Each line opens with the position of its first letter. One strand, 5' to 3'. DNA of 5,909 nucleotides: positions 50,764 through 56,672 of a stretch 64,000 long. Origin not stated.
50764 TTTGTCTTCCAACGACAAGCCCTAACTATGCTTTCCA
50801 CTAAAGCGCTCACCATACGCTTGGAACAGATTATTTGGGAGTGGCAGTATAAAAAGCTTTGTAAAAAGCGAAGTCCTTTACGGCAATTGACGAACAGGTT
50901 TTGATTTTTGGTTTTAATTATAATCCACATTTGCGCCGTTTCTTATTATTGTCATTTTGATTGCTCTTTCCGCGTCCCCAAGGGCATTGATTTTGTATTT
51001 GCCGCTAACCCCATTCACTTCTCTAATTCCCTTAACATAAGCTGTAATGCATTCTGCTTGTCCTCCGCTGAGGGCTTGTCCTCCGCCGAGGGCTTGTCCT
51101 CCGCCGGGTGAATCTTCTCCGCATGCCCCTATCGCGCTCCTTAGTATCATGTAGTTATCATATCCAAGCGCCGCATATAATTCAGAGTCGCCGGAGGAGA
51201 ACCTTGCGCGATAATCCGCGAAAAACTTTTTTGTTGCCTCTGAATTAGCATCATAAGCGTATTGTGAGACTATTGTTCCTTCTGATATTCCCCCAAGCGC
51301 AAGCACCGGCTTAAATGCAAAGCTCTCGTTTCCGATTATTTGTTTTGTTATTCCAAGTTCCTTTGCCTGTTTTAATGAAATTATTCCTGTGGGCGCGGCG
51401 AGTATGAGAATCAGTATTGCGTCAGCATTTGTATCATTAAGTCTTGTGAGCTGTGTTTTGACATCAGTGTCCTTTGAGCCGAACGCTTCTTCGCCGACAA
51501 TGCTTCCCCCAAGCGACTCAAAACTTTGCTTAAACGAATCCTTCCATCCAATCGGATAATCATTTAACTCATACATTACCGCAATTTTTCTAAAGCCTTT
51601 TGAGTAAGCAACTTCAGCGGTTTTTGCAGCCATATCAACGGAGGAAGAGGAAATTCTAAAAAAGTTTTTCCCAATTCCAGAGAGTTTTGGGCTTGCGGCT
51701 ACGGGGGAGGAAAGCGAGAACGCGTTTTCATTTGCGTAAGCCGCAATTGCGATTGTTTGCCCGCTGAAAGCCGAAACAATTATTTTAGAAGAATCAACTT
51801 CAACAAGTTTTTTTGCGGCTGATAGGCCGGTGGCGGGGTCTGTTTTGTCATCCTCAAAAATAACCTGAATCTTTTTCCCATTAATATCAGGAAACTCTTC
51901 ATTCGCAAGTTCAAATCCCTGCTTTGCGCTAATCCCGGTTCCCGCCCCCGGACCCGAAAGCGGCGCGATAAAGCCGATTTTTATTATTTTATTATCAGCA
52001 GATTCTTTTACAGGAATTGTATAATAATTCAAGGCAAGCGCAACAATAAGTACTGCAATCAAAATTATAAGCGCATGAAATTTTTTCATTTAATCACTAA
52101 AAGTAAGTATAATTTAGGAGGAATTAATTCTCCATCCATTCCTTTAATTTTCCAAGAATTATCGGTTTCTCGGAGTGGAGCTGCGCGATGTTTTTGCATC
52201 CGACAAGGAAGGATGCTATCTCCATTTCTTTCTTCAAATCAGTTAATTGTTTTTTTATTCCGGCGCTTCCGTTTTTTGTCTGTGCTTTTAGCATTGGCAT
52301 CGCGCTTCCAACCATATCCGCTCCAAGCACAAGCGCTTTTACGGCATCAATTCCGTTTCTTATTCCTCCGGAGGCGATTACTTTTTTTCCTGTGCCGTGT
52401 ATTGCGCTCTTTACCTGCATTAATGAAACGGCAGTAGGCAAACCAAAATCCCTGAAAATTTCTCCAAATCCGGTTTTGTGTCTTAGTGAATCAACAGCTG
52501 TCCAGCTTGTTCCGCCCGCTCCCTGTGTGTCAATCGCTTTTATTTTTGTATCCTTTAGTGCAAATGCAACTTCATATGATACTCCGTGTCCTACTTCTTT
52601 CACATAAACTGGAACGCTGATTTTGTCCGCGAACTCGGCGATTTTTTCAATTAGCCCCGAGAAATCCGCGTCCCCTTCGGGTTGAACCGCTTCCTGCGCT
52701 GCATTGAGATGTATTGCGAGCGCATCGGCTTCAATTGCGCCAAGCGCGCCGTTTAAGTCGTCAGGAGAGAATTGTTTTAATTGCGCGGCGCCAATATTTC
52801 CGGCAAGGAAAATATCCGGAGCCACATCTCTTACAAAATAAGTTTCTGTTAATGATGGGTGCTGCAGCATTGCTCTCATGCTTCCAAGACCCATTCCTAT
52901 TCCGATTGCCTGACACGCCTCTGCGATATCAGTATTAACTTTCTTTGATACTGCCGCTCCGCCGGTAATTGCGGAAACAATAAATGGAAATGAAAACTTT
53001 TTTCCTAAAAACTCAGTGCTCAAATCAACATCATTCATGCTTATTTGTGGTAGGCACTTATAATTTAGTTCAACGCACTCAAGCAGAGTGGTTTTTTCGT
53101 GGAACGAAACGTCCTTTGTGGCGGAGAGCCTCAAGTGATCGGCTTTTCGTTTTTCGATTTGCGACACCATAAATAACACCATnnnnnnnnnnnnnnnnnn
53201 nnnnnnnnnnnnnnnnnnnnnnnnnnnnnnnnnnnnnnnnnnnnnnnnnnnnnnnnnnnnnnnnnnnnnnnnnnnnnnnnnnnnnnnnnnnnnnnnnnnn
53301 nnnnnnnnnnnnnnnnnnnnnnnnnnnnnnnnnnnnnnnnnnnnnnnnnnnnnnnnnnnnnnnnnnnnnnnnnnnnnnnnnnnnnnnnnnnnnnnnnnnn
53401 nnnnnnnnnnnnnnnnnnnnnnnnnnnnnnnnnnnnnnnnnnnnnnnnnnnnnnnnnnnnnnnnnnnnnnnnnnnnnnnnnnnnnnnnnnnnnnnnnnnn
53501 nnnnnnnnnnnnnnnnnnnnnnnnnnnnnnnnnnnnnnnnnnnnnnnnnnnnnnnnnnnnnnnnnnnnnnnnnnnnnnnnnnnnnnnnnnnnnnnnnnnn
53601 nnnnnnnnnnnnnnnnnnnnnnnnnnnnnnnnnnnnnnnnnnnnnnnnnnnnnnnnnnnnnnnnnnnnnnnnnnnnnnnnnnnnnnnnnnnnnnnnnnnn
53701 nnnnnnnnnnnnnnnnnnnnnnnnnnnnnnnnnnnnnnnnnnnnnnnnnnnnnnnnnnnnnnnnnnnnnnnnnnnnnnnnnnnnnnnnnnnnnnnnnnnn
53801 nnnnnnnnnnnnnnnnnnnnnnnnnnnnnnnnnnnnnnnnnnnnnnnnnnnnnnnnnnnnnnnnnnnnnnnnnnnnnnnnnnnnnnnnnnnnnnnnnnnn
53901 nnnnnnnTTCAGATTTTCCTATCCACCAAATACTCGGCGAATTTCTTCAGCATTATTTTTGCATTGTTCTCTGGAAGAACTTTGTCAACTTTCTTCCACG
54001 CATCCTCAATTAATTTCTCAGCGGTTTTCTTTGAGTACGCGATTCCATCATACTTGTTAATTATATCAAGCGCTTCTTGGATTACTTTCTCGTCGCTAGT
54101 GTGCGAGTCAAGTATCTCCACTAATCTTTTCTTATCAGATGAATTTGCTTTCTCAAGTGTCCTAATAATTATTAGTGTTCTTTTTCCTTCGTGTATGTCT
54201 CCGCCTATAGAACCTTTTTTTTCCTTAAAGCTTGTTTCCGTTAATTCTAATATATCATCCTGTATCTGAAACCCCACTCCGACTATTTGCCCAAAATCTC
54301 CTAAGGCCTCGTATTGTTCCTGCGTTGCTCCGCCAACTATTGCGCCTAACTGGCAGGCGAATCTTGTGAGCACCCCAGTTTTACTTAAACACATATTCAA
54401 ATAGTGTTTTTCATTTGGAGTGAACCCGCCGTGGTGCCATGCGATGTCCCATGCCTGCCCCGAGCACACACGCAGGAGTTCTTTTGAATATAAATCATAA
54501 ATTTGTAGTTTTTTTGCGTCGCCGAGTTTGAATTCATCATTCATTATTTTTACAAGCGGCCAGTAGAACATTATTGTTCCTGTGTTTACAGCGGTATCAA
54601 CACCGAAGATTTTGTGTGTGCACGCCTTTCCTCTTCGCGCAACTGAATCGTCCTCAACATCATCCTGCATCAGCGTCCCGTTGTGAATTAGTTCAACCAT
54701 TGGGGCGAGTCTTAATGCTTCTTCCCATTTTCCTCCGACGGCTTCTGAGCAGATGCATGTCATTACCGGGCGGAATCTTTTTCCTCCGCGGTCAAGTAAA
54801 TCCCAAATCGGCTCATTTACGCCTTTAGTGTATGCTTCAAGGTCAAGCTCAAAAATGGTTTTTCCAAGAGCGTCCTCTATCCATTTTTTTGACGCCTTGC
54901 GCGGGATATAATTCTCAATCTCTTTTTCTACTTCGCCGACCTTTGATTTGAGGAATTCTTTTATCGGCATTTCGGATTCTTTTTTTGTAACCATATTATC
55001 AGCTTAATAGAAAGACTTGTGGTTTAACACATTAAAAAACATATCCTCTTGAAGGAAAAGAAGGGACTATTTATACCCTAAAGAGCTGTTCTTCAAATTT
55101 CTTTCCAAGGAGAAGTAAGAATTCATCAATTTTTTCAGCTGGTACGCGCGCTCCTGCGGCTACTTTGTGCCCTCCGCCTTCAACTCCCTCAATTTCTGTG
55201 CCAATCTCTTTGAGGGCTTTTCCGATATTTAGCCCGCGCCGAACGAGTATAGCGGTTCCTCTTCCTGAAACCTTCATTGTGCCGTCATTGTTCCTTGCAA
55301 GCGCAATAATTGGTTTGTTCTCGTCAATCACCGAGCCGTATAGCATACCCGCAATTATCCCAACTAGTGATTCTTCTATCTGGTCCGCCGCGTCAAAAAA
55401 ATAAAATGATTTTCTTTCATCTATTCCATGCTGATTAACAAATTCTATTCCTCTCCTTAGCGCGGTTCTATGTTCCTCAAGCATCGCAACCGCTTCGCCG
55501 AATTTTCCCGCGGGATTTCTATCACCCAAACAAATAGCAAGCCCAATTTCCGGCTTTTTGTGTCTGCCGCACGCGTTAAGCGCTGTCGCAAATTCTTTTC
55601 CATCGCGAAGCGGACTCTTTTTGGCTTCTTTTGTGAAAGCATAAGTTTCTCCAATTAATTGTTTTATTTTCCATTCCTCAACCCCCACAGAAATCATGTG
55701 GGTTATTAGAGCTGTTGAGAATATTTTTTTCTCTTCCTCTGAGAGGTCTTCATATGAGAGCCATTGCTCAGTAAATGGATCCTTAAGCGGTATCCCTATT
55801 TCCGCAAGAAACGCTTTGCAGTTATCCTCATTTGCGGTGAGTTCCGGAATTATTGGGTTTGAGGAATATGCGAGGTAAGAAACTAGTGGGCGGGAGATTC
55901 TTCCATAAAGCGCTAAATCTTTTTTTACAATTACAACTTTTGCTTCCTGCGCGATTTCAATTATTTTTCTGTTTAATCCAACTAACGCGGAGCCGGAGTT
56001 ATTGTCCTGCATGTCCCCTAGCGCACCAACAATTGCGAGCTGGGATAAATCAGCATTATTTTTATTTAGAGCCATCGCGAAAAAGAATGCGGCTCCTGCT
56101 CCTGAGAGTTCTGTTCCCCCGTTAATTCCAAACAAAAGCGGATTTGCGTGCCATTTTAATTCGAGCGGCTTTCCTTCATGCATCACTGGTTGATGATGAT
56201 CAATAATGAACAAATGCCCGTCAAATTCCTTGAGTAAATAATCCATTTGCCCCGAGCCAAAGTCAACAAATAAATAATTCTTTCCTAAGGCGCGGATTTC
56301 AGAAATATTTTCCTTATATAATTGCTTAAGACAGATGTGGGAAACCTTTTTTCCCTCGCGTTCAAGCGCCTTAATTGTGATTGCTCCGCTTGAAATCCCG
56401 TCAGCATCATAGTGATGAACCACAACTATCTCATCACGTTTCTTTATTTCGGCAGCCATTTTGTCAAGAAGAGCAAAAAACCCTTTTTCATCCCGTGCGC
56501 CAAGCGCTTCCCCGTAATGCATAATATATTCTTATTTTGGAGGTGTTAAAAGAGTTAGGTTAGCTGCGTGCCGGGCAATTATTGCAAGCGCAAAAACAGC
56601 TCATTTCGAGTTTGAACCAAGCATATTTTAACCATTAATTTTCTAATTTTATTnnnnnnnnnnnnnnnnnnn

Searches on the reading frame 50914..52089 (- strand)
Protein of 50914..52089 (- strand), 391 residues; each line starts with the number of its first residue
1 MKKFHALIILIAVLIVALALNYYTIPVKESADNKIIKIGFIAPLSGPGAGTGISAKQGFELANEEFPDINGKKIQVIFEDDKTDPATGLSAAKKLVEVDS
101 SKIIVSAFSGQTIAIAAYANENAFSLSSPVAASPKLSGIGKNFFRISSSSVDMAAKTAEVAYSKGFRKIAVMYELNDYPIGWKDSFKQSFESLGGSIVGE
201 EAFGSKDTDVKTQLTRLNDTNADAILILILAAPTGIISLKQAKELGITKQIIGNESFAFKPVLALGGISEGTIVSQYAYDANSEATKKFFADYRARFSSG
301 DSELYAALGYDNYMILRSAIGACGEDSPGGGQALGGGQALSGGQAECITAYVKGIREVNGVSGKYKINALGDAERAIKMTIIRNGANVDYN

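Call 8: search_protein_families(library=pfam, proteins=[window:50914-52089:-], max_evalue=0.001)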
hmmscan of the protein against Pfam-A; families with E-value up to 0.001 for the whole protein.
window:50914-52089:- (391 aa): 3 families
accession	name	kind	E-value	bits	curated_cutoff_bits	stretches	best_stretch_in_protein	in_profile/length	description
PF13458.12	Peripla_BP_6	-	5.1e-49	168.2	31.7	1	36-327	2-300/343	Periplasmic binding protein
PF01094.35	ANF_receptor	-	9.3e-18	64.8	25.4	1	67-374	14-341/353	Receptor family ligand binding region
PF04348.19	LppC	-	0.00067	18.8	28.8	1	34-217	217-399/563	LppC putative lipoprotein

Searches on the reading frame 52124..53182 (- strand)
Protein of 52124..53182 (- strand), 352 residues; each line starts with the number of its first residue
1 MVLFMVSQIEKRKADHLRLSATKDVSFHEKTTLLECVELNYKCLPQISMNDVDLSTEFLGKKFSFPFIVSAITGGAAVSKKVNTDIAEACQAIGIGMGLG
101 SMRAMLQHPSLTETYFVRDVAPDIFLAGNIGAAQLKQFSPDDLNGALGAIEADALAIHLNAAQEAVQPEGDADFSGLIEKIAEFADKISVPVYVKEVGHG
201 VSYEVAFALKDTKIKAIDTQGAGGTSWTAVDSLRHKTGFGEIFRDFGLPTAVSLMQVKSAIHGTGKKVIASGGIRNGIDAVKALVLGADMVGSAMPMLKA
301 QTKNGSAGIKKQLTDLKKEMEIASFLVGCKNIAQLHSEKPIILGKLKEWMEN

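Call 8: search_protein_families(library=pfam, proteins=[window:52124-53182:-], max_evalue=0.001)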
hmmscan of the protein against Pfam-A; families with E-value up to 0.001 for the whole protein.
window:52124-53182:- (352 aa): 3 families
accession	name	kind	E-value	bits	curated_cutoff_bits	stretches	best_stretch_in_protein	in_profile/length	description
PF01070.24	FMN_dh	-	9.8e-28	97.6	24.9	2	178-338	207-346/350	FMN-dependent dehydrogenase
PF01645.23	Glu_synthase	-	1.7e-08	34.5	20.4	1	173-298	190-308/369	Conserved region in glutamate synthase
PF00478.31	IMPDH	-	3e-06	26.9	25.6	1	245-294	187-238/345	IMP dehydrogenase / GMP reductase domain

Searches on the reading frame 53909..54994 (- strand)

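Call 8: search_protein_families(library=pfam, proteins=[window:53909-54994:-], max_evalue=0.001)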
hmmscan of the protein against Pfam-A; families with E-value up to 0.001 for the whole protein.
window:53909-54994:- (361 aa): 1 family
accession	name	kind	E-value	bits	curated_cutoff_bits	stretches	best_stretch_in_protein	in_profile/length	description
PF00348.22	polyprenyl_synt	-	1.8e-63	214.6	27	1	59-311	4-250/251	Polyprenyl synthetase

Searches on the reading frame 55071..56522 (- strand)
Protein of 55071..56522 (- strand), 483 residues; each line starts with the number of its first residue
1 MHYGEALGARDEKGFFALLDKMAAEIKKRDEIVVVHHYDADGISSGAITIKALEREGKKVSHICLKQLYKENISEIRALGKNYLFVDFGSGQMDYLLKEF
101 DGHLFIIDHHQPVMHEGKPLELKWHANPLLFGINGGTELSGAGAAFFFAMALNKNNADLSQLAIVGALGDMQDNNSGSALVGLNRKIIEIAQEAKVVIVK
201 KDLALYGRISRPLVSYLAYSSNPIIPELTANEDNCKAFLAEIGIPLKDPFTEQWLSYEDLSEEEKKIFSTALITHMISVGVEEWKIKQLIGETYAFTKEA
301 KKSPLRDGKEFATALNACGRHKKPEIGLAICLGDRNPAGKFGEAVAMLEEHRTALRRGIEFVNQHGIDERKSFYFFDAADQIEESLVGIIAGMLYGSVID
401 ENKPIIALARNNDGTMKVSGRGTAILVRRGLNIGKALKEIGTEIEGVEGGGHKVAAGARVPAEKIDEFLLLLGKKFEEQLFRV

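Call 8: search_protein_families(library=pfam, proteins=[window:55071-56522:-], max_evalue=0.001)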
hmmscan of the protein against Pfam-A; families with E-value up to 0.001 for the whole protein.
window:55071-56522:- (483 aa): 3 families
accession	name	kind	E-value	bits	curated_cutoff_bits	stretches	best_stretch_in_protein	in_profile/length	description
PF21763.2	DHH_CID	-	1.1e-20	74.3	27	1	205-290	1-84/84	DHH-CID domain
PF02272.25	DHHA1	-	4.6e-14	53.2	25.9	1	383-475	14-99/102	DHHA1 domain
PF01368.27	DHH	-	4.5e-08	33.8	28.1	1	32-150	2-103/125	DHH family, N-terminal domain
